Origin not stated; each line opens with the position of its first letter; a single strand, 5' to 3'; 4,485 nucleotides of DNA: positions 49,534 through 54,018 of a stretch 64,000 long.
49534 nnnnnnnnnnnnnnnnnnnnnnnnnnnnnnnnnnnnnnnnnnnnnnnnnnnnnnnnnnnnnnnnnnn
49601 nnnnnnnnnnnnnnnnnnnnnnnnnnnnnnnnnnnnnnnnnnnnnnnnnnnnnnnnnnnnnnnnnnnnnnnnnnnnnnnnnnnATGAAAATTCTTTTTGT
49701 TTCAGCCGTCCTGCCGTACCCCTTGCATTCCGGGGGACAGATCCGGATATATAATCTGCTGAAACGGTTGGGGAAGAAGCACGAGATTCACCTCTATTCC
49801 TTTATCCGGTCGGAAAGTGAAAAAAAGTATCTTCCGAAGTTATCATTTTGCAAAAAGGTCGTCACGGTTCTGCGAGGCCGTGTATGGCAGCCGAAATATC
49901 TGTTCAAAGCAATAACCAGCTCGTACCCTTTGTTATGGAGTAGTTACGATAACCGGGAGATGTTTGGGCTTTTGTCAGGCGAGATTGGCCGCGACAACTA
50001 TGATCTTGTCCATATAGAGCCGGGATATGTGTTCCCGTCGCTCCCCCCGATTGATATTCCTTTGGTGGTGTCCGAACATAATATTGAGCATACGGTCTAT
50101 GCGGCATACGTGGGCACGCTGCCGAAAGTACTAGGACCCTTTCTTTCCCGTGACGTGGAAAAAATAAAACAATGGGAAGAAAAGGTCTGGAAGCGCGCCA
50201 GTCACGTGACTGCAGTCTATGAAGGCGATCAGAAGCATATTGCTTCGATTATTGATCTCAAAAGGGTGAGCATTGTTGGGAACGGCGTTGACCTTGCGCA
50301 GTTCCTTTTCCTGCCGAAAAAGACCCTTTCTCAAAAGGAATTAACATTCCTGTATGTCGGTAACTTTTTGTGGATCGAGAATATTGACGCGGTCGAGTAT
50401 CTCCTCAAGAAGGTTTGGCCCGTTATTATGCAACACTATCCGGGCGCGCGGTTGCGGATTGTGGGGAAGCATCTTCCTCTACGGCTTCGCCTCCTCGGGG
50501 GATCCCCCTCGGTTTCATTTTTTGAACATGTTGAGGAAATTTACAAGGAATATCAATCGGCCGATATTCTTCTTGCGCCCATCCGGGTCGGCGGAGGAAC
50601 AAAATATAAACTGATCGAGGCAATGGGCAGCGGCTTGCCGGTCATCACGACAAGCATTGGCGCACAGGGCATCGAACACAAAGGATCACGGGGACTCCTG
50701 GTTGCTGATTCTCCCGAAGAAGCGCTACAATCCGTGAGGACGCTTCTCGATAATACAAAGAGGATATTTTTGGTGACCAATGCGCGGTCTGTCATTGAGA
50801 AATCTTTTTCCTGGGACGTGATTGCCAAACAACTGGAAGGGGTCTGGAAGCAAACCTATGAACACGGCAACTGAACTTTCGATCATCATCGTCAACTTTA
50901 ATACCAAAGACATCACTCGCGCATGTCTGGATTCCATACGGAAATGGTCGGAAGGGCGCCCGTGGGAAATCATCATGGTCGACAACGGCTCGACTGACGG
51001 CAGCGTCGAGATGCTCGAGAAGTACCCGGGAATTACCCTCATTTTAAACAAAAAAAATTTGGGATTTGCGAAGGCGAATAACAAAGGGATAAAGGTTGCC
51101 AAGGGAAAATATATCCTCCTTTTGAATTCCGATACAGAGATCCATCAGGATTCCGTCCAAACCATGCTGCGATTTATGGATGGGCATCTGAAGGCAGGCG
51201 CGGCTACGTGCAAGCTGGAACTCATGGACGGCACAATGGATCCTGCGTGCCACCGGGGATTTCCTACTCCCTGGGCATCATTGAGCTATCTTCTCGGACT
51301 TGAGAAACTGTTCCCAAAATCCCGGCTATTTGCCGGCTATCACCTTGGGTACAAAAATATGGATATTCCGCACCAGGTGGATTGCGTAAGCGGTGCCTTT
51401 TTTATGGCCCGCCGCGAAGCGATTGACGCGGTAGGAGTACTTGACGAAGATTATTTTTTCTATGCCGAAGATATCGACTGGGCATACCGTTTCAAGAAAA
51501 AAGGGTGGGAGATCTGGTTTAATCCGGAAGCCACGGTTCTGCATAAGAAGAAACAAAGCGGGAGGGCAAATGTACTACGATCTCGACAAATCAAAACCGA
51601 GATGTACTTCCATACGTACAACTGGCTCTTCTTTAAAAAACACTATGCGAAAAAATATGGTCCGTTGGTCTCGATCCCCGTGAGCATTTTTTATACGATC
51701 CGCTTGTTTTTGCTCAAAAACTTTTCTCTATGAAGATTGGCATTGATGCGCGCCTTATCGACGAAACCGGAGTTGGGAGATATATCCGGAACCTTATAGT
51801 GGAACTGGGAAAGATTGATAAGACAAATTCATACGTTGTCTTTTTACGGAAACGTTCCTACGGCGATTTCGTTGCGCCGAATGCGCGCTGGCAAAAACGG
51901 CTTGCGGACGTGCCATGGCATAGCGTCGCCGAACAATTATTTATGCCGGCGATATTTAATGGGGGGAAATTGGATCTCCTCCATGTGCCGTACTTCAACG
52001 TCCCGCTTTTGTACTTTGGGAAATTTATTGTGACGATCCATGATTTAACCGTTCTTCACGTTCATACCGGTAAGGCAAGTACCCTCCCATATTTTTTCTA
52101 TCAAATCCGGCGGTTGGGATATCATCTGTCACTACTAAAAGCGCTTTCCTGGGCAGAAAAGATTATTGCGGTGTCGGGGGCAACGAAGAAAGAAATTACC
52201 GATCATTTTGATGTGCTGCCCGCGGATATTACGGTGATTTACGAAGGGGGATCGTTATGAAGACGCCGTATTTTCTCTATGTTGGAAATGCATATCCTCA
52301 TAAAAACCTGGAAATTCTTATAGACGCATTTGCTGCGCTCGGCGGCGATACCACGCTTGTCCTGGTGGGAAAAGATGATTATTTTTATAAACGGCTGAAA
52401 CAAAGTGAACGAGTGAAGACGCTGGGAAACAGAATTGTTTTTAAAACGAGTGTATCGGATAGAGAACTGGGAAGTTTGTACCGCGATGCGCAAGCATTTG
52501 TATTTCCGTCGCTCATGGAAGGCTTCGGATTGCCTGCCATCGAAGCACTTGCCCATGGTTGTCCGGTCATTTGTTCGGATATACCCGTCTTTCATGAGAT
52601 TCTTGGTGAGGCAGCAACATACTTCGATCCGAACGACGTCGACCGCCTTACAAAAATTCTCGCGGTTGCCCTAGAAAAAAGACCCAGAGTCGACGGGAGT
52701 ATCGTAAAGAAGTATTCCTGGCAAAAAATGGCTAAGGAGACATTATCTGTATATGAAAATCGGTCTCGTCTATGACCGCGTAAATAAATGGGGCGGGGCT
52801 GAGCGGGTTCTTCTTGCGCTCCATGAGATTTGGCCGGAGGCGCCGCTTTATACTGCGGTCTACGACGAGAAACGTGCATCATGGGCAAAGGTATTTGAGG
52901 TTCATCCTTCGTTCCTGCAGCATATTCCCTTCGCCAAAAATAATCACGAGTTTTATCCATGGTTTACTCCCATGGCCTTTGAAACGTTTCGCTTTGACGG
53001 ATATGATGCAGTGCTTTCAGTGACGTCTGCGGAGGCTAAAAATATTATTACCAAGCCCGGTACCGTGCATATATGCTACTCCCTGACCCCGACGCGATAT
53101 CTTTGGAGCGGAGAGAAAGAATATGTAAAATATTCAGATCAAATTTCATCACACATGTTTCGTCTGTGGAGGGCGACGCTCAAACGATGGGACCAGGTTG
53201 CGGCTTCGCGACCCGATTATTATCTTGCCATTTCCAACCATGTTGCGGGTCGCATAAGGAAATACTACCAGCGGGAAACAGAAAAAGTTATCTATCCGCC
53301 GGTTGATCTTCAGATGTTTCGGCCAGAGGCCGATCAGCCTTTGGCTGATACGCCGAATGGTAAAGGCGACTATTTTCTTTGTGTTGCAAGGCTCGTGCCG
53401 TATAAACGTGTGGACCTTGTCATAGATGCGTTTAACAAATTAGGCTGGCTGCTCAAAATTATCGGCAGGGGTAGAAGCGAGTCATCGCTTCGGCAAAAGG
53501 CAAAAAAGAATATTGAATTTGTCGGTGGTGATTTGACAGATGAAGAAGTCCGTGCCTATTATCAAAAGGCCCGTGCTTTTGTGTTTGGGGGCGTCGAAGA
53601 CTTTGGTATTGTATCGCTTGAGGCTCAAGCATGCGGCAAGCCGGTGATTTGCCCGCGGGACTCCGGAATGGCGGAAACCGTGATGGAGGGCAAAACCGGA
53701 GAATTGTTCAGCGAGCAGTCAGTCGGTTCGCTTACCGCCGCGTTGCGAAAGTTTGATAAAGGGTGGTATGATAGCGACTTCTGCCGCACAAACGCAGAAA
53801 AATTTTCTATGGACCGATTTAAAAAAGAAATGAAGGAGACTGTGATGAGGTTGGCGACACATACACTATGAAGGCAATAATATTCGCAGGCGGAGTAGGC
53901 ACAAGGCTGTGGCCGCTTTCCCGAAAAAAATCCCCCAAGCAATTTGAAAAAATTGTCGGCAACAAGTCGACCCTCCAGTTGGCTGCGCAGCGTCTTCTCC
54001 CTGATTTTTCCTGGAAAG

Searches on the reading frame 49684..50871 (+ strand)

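Call 5: search_protein_families(library=pfam, proteins=[window:49684-50871:+], max_evalue=0.01)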
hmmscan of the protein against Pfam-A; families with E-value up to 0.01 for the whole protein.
window:49684-50871:+ (396 aa): 4 families
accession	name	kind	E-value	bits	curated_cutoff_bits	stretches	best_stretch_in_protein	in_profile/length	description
PF13692.12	Glyco_trans_1_4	-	1.4e-25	90.6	27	1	221-357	3-142/142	Glycosyl transferases group 1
PF00534.26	Glycos_transf_1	-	6.7e-12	45.7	26.4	1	212-359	8-160/172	Glycosyl transferases group 1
PF13439.12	Glyco_transf_4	-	6.7e-11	42.9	28.5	1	17-205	3-169/170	Glycosyltransferase Family 4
PF13524.12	Glyco_trans_1_2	-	4e-07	30.5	25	1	253-385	13-143/144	Glycosyl transferase-like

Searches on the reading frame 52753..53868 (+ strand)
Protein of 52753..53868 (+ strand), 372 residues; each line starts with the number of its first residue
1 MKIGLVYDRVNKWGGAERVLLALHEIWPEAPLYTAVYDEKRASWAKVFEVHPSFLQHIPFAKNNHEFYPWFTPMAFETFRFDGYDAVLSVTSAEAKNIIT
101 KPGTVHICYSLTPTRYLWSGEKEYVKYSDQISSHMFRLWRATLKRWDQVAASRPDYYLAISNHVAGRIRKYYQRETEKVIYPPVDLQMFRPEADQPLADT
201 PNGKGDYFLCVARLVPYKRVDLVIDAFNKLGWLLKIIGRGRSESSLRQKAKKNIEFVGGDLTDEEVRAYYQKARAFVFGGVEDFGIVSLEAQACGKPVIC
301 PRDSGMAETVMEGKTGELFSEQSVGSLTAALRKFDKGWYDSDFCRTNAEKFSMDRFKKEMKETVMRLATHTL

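Call 5: search_protein_families(library=pfam, proteins=[window:52753-53868:+], max_evalue=0.01)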
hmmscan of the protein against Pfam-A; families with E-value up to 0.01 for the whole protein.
window:52753-53868:+ (372 aa): 4 families
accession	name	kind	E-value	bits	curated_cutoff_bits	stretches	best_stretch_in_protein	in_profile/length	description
PF00534.26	Glycos_transf_1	-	1.8e-25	89.9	26.4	1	202-348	12-169/172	Glycosyl transferases group 1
PF13692.12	Glyco_trans_1_4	-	2.3e-20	73.7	27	1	207-333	3-138/142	Glycosyl transferases group 1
PF20706.3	GT4-conflict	-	7.3e-07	28.9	26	1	168-324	157-333/385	Family 4 Glycosyltransferase in conflict systems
PF13439.12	Glyco_transf_4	-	2.6e-05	24.8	28.5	1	13-187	1-169/170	Glycosyltransferase Family 4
